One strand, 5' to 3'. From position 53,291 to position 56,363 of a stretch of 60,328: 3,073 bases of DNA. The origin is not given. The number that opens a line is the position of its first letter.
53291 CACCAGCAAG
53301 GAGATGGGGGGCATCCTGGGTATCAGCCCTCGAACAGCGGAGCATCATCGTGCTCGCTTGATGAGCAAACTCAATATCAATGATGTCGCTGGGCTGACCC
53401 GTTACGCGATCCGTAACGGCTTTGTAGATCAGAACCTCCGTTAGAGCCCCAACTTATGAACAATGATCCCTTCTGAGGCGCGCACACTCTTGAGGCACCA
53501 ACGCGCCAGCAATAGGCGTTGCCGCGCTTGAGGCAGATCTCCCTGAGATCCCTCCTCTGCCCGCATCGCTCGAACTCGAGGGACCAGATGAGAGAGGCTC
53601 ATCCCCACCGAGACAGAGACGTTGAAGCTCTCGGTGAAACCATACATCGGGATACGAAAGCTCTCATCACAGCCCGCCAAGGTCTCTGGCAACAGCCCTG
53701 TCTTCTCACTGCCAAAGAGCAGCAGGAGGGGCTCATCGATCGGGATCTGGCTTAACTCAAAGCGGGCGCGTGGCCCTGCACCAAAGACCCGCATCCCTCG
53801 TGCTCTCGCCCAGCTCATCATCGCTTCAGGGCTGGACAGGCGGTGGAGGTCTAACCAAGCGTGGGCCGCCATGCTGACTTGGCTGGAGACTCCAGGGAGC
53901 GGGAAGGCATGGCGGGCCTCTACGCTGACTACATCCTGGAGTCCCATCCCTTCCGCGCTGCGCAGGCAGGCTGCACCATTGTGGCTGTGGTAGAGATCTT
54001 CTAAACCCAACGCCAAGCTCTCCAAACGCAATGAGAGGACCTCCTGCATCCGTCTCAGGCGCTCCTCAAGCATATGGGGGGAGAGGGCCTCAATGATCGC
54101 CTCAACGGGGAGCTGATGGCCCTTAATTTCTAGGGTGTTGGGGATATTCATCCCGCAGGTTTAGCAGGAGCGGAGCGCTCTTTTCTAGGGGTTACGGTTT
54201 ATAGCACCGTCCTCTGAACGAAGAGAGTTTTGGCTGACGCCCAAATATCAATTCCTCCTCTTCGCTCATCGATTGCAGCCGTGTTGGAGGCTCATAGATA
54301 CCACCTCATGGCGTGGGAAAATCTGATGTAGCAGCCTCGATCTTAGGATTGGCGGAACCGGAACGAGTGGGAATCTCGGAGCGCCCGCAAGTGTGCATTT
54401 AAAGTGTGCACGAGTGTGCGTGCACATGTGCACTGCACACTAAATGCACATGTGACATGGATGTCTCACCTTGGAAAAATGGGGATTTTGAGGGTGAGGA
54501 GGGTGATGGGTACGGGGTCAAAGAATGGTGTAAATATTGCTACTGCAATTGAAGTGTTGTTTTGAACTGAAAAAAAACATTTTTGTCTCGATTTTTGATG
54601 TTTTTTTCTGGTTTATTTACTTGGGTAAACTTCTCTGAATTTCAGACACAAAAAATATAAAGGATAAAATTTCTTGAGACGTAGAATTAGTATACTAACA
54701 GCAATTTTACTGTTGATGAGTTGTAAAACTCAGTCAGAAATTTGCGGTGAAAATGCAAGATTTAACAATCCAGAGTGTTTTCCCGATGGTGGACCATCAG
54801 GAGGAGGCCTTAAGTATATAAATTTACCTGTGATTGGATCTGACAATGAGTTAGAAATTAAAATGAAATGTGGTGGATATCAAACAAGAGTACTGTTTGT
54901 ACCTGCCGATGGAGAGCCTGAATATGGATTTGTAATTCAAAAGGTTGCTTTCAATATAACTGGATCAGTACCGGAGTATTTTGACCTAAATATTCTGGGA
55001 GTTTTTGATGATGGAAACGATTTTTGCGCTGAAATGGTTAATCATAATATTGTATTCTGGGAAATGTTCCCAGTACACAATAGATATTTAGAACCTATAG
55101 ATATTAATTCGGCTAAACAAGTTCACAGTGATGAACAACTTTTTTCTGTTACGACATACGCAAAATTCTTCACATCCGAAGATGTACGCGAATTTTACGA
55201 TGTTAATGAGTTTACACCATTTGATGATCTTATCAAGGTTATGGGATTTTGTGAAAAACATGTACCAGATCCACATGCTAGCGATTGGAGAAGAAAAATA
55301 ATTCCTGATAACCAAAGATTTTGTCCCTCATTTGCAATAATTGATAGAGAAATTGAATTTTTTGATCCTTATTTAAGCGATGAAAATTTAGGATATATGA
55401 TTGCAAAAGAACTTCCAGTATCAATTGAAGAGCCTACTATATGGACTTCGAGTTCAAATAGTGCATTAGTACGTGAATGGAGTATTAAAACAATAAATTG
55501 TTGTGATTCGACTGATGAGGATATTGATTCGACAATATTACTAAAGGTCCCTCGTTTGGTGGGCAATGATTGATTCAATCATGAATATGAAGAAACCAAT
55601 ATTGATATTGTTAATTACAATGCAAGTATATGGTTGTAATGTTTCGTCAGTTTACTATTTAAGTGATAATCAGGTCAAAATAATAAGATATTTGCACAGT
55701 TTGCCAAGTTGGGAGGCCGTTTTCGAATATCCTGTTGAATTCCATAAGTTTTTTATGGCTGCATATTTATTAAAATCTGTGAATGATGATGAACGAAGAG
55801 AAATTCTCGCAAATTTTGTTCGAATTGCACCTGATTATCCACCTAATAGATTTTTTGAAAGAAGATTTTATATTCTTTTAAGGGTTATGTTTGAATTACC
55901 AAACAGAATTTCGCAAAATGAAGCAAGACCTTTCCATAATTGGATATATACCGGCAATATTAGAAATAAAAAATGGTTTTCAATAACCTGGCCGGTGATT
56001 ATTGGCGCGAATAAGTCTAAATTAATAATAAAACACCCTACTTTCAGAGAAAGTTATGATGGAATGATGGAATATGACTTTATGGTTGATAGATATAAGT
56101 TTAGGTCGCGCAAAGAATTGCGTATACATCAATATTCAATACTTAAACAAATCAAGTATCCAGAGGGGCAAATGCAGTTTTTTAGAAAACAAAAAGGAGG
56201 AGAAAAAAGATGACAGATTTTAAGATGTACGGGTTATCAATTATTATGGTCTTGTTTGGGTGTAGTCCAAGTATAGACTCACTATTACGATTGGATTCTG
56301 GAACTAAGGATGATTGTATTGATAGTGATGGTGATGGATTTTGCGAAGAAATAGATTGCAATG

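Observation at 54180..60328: Low-GC genomic island carrying a three-lipoprotein operon, including a second MopE-repeat protein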

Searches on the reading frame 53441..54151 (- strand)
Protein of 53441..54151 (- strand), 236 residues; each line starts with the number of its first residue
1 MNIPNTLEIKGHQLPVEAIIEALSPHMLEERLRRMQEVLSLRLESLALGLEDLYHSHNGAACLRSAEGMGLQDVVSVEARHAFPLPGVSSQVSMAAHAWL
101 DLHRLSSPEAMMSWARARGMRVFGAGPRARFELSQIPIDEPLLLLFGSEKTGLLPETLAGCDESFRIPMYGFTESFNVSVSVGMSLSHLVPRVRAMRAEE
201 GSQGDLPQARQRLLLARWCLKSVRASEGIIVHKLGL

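Call 10: search_protein_families(library=pfam, proteins=[window:53441-54151:-], max_evalue=0.01)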
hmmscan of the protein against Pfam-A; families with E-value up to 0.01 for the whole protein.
window:53441-54151:- (236 aa): 1 family
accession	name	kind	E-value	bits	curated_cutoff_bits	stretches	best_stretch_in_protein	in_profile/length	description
PF00588.24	SpoU_methylase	-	2.5e-26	92.9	29.7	1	46-186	2-141/142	SpoU rRNA Methylase family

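Call 38: find_related_loci(query=window:53441-54151:-, collection=genome_contigs, flank=10000)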
Query window:53441-54151:- (236 aa) in genome_contigs; peptide patterns used: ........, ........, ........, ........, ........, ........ (x = any residue, [..] = any of these).
600 stretches matched a pattern (row limit reached: there are more); 581 encode a relative of the query (tblastn E <= 1e-3); the best 80 are kept; 80 distinct loci.
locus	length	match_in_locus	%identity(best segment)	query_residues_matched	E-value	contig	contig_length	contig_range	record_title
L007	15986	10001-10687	61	7-234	3e-85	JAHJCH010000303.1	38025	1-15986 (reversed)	MAG: Myxococcota bacterium isolate Modern_marine.mb.298 Modern_marine.mb.298_k141_2193883, whole genome shotgun sequence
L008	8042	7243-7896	52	7-224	4e-72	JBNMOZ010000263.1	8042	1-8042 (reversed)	MAG: Bradymonadia bacterium isolate 3300055292_31 Ga0535668_0016379, whole genome shotgun sequence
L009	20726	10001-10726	56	1-235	2e-77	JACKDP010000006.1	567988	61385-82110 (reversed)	MAG: Myxococcales bacterium isolate HK-STAS-MYXO-10 HK-STAS-MYXO-10_6, whole genome shotgun sequence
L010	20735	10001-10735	45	10-235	4e-63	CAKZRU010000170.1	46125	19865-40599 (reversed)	MAG TPA_asm: uncultured Myxococcales bacterium isolate ERR2094175_bin.130_CONCOCT_v1.1_MAG genome assembly, contig: ERZ6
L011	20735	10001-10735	41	10-235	1e-58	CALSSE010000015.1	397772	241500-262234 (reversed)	MAG: uncultured bacterium isolate O_MB67 genome assembly, contig: contig_15345_O_MB67, whole genome shotgun sequence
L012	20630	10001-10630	38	17-230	2e-45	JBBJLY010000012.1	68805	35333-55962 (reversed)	MAG: Kofleriaceae bacterium isolate RUP_SRG_46 NODE_312_length_68805_cov_5.891156, whole genome shotgun sequence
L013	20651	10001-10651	37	13-230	2e-41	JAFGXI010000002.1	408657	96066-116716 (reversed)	MAG: Bacteroidales bacterium isolate ZodW_Metabat.352 k87_670040, whole genome shotgun sequence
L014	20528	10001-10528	41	17-194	2e-41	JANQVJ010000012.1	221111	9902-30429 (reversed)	MAG: Verrucomicrobiales bacterium isolate MAG_58 P22051_102_S30_metaspades_13_221111_cov_23, whole genome shotgun sequen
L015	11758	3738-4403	34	3-230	2e-40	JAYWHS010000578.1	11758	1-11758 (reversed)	MAG: Kofleriaceae bacterium isolate GLR80_GL56_UP_1_concoct_69 GLR80_GL56_UP_1_concoct_69_577, whole genome shotgun sequ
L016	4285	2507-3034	39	17-194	2e-39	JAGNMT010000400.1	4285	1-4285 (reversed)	MAG: Verrucomicrobiales bacterium isolate Go_SlAct_bin_210 Go_SlAct_148390_length_4285_cov_4.525974, whole genome shotgu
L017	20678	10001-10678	34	2-230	1e-38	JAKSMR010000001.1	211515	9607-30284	MAG: Bacteroidales bacterium isolate Horse_feces130 MAG130_1, whole genome shotgun sequence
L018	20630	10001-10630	34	19-230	1e-38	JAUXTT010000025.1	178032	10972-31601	MAG: Bacteroidota bacterium isolate C13_metabat.bin.23 C13_k141_78830, whole genome shotgun sequence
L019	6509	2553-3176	31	17-230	3e-38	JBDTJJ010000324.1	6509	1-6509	MAG: Bacteroidia bacterium isolate cluster2_bin.50 k127_3810697, whole genome shotgun sequence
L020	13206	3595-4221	34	19-229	1e-37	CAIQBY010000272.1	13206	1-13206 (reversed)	MAG: uncultured Bacteroidetes bacterium isolate Umea3_bin-1094 genome assembly, contig: bin-1094:272/423, whole genome s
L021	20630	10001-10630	34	19-230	9e-38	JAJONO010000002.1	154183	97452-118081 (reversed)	MAG: Bacteroidetes bacterium isolate C_No_T20_B_bin.59 scaffold_63, whole genome shotgun sequence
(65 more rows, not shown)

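Call 40: find_encoding_contigs(protein=window:53441-54151:-, flank=10000, max_places=10)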
Protein window:53441-54151:- (236 aa): 5 contigs read that carry it; 4 places shown.
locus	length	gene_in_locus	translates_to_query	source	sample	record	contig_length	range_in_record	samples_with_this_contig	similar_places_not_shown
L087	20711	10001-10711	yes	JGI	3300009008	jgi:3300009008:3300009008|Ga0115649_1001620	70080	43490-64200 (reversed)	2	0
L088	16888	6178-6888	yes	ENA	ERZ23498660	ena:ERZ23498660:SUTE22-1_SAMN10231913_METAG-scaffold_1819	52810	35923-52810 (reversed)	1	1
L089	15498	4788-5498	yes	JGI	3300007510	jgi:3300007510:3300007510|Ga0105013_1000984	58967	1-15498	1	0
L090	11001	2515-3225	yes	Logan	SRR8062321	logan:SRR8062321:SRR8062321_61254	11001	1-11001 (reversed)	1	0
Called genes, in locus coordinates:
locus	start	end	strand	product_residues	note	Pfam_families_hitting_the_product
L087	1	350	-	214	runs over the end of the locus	-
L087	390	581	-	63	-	-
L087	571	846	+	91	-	-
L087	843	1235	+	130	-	PF00293:NUDIX, PF14815:NUDIX_4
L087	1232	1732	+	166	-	PF02367:TsaE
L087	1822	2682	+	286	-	PF08281:Sigma70_r4_2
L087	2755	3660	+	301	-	-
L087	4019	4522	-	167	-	-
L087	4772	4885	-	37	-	-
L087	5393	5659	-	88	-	-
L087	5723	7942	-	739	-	PF11617:Cu-binding_MopE (weak)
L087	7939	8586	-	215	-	-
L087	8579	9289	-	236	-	-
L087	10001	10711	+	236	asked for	PF00588:SpoU_methylase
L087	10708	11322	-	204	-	PF00072:Response_reg, PF00196:GerE, PF08281:Sigma70_r4_2 (weak)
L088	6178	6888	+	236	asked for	PF00588:SpoU_methylase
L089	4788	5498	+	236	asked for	PF00588:SpoU_methylase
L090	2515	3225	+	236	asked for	PF00588:SpoU_methylase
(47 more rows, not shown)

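Call 52: list_cluster_members(proteins=[P0003, window:53441-54151:-, P0002])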
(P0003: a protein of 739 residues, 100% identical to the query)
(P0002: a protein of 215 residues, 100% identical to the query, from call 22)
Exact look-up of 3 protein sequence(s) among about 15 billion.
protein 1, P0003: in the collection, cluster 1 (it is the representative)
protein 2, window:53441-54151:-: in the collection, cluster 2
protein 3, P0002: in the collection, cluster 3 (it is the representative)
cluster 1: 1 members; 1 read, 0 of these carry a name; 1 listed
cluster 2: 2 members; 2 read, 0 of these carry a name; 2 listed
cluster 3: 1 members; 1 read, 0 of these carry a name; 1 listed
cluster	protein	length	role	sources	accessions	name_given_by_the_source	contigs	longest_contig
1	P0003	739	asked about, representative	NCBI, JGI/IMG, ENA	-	-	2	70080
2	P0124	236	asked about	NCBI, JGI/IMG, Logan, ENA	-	-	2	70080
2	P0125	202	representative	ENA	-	-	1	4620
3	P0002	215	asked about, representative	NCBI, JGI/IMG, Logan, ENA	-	-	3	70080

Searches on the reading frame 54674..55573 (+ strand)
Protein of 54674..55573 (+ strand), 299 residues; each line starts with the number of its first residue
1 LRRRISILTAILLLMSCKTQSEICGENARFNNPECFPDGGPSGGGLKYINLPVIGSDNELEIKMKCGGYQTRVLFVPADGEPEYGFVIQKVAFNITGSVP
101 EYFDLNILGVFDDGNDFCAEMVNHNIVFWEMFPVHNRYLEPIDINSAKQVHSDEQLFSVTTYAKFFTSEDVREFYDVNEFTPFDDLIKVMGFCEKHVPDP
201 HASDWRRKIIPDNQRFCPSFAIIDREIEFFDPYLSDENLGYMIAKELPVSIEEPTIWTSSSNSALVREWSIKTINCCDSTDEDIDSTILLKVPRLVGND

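Call 10: search_protein_families(library=pfam, proteins=[window:54674-55573:+], max_evalue=0.01)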
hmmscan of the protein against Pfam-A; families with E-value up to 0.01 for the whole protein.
window:54674-55573:+ (299 aa): 0 families

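Call 21: find_homologous_proteins(query=window:54674-55573:+)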
Query window:54674-55573:+ (299 aa): 1 proteins with E <= 0.001 among 388 candidates.
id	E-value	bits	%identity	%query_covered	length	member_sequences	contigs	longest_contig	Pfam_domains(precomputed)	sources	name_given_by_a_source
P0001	1.8e-196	670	100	95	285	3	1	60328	-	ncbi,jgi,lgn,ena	-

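Call 37: search_protein_representatives(protein=window:54674-55573:+)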
Query: 299 residues. Proteins with E-value up to 0.001 (for the whole library): 2; up to 1e-10: 1; up to 1e-30: 1. The best 2 are listed.
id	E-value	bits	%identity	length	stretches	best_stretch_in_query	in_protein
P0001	5.9e-197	669.7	100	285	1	15-299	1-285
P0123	2.2e-04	37.3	31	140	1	12-101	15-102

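Call 46: predict_structure(protein=window:54674-55573:+)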
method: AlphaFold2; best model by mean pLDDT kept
length: 299 residues; sequences in the alignment: 1
mean_pLDDT: 33.4   pTM: 0.20
mean pLDDT of the five models: 33.4, 28.8, 25.2, 25.1, 24.3
residues with pLDDT >= 90: 0; 70-90: 0; 50-70: 3; < 50: 296
segments of 3 or more residues with pLDDT < 50: 1-251, 254-256, 258-299
pLDDT, mean of each block of 10 residues (from residue 1): 42 44 41 35 27 31 32 32 31 33 32 29 24 25 27 27 28 29 24 28 31 28 31 41 42 50 46 41 38 34
secondary structure, 60 per line:
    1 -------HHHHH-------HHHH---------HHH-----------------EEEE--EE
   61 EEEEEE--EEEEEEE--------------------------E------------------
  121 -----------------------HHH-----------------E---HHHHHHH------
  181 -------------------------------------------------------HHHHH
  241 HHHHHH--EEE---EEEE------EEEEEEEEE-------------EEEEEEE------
elements in order: H8-12 H20-23 E53-56 E59-66 E69-75 H168-174 H236-246 E249-251 E255-258 E265-273 E287-293

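Call 48: find_encoding_contigs(protein=P0123, flank=8000, max_places=3)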
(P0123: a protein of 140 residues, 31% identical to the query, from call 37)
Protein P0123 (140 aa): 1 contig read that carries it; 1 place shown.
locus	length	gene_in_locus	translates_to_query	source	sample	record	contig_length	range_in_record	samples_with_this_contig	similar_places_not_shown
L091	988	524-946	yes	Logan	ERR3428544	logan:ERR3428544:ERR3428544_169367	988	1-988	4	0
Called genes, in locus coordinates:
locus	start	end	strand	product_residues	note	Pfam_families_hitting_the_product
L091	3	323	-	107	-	?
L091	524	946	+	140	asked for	-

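Call 71: search_protein_families(library=ncbifam, proteins=[window:54674-55573:+], max_evalue=0.05)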
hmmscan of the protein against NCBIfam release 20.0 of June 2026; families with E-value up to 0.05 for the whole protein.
window:54674-55573:+ (299 aa): 0 families

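Call 87: search_protein_families(library=phrogs, proteins=[window:54674-55573:+], max_evalue=0.01)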
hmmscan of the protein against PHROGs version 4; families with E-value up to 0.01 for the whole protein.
window:54674-55573:+ (299 aa): 0 families

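Call 88: search_protein_families(library=padloc, proteins=[window:54674-55573:+], max_evalue=0.01)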
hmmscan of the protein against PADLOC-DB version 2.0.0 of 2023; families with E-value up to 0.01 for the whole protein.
window:54674-55573:+ (299 aa): 0 families

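Call 105: find_related_loci(query=window:54674-55573:+, collection=viral_contigs, flank=8000)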
Query window:54674-55573:+ (299 aa) in viral_contigs; peptide patterns used: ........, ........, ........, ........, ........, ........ (x = any residue, [..] = any of these).
40 stretches matched a pattern, but none encodes a relative of the query by tblastn (E <= 1e-3).

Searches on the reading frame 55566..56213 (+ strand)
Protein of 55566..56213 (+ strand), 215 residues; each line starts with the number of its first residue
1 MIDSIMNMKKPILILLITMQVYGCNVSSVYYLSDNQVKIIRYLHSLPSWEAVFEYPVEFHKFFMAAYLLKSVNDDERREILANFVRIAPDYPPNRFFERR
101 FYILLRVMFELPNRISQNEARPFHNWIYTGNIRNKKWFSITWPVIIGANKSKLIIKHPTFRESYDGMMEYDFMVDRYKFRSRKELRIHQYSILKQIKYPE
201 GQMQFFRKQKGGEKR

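Call 10: search_protein_families(library=pfam, proteins=[window:55566-56213:+], max_evalue=0.01)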
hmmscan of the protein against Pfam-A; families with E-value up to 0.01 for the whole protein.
window:55566-56213:+ (215 aa): 0 families

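Call 22: find_homologous_proteins(query=window:55566-56213:+)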
Query window:55566-56213:+ (215 aa): 1 proteins with E <= 0.001 among 40 candidates.
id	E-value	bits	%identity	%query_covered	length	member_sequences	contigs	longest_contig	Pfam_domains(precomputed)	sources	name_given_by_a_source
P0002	7.0e-142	489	100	100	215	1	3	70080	-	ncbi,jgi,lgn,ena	-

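Call 71: search_protein_families(library=ncbifam, proteins=[window:55566-56213:+], max_evalue=0.05)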
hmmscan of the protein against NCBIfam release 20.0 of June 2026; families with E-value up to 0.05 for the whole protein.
window:55566-56213:+ (215 aa): 0 families

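Call 87: search_protein_families(library=phrogs, proteins=[window:55566-56213:+], max_evalue=0.01)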
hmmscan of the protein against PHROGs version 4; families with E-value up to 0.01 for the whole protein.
window:55566-56213:+ (215 aa): 0 families

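Call 88: search_protein_families(library=padloc, proteins=[window:55566-56213:+], max_evalue=0.01)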
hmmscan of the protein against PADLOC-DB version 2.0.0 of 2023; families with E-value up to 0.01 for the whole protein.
window:55566-56213:+ (215 aa): 0 families
